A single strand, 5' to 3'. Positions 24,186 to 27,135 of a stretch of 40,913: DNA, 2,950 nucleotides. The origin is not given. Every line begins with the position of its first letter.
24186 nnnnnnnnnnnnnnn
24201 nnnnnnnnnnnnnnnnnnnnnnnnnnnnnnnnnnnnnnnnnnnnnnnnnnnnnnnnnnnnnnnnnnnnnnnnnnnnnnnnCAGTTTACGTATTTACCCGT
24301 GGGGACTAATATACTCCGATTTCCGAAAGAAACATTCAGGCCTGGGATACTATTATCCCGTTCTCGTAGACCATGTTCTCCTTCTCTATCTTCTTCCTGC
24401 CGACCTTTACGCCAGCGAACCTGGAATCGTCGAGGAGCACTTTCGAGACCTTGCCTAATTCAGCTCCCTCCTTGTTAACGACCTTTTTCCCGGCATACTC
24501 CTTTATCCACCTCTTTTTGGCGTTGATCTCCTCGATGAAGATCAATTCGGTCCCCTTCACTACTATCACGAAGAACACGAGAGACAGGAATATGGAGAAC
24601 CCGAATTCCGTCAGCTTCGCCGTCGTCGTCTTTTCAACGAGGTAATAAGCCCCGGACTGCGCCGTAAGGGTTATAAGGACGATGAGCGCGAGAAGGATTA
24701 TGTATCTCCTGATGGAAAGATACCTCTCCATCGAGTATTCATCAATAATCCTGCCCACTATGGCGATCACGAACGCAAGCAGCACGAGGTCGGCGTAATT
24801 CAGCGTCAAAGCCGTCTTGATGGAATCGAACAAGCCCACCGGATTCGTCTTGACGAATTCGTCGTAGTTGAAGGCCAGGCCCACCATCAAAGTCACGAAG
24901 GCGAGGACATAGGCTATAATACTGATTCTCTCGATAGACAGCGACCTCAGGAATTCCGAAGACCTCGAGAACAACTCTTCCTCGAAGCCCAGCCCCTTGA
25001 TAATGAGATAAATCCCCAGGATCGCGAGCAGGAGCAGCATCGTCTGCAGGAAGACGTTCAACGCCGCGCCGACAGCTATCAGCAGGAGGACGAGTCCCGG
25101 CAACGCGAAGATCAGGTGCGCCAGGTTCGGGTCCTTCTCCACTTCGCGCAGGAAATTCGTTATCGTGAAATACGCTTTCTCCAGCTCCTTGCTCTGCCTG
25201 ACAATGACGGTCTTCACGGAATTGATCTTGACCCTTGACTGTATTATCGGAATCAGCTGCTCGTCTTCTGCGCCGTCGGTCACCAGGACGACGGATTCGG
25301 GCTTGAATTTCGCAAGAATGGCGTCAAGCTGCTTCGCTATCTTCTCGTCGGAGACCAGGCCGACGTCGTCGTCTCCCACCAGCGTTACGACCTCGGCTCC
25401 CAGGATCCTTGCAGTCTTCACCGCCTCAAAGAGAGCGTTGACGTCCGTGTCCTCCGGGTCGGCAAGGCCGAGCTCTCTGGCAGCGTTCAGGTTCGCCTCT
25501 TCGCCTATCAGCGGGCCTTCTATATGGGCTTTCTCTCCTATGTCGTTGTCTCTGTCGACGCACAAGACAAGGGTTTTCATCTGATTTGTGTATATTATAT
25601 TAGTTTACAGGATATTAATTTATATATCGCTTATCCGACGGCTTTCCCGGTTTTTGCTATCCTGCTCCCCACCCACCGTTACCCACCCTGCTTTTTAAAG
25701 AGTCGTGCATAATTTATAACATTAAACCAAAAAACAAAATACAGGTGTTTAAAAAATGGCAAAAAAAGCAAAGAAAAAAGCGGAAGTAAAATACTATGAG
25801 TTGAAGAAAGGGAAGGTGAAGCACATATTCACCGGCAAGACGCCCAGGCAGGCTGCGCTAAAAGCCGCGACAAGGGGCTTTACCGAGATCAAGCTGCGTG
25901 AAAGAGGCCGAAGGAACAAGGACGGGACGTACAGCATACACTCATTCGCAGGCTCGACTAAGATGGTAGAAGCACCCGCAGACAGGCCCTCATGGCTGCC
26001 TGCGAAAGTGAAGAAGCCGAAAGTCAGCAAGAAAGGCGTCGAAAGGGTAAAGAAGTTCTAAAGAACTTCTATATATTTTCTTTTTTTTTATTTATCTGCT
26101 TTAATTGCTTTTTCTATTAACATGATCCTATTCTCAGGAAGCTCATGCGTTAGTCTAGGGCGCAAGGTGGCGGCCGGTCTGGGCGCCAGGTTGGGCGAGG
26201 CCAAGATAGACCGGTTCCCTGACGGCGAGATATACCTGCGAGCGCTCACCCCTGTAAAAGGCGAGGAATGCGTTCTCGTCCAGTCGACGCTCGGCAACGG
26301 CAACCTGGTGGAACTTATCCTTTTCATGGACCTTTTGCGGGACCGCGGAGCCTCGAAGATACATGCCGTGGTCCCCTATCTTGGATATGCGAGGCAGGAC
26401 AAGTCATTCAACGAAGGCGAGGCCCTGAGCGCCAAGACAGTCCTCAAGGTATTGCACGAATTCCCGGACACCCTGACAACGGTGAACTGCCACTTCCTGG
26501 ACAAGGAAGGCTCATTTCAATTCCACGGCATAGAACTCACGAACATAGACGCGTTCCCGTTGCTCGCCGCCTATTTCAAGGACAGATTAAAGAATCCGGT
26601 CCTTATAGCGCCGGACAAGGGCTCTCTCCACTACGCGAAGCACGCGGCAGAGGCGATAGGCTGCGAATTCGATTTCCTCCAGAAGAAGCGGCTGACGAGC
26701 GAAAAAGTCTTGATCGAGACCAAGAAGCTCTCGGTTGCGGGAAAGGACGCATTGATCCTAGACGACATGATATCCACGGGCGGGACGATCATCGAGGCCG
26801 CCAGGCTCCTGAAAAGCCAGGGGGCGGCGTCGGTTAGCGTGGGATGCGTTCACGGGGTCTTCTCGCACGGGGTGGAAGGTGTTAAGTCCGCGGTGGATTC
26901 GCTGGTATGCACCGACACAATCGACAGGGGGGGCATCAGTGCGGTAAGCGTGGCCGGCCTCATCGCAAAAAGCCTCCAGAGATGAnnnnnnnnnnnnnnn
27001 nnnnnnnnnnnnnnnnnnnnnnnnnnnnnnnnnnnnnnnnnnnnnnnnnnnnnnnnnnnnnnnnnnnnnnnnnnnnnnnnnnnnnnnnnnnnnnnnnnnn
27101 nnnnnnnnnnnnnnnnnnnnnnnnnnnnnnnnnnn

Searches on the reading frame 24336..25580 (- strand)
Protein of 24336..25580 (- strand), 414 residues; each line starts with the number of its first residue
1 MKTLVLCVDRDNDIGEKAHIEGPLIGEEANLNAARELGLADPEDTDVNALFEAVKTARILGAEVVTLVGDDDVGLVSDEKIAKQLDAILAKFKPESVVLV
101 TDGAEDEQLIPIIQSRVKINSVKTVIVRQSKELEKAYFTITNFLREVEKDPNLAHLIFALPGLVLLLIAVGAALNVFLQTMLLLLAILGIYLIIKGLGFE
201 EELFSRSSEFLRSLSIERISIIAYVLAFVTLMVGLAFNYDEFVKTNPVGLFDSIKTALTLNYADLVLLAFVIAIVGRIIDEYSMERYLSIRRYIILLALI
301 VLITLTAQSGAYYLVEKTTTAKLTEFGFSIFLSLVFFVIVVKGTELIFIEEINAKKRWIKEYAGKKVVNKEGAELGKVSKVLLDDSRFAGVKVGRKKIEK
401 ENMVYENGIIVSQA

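Call 18: search_protein_families(library=pfam, proteins=[window:24336-25580:-], max_evalue=0.001)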
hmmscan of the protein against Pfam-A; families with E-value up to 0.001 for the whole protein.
window:24336-25580:- (414 aa): 1 family
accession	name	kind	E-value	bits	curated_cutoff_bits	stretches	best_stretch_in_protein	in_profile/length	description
PF04123.18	DUF373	-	3.9e-87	293.2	28.3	1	2-331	1-328/335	Domain of unknown function (DUF373)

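Call 69: search_protein_families(library=ncbifam, proteins=[P0031], max_evalue=0.01)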
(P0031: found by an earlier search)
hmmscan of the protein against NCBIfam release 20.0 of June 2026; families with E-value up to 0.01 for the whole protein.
P0031 (644 aa): 1 family
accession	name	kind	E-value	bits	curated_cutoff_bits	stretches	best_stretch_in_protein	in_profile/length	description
NF045849.1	ICE_MMCAP2_0565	equivalog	3.8e-06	26.5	40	1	46-96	23-74/80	Mbov_0395 family pilin-like conjugal transfer protein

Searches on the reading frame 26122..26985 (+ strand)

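Call 19: search_protein_families(library=pfam, proteins=[window:26122-26985:+], max_evalue=0.001)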
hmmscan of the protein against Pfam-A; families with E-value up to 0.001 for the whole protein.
window:26122-26985:+ (287 aa): 4 families
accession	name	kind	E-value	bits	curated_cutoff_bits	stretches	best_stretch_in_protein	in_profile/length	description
PF13793.12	Pribosyltran_N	-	4.2e-29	101.2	25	1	1-112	1-114/117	N-terminal domain of ribose phosphate pyrophosphokinase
PF00156.33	Pribosyltran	-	4.1e-21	75.4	26.3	1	150-246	21-126/158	Phosphoribosyl transferase domain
PF14572.12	Pribosyl_synth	-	2.4e-10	41.1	27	1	205-269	81-147/184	Phosphoribosyl synthetase-associated domain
PF14681.12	UPRTase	-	2.6e-05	24.2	27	1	205-257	118-171/206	Uracil phosphoribosyltransferase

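Call 69: search_protein_families(library=ncbifam, proteins=[P0031], max_evalue=0.01)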
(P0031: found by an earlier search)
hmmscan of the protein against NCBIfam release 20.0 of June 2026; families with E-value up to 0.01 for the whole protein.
P0031 (644 aa): 1 family
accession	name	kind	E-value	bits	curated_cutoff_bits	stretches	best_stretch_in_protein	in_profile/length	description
NF045849.1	ICE_MMCAP2_0565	equivalog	3.8e-06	26.5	40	1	46-96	23-74/80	Mbov_0395 family pilin-like conjugal transfer protein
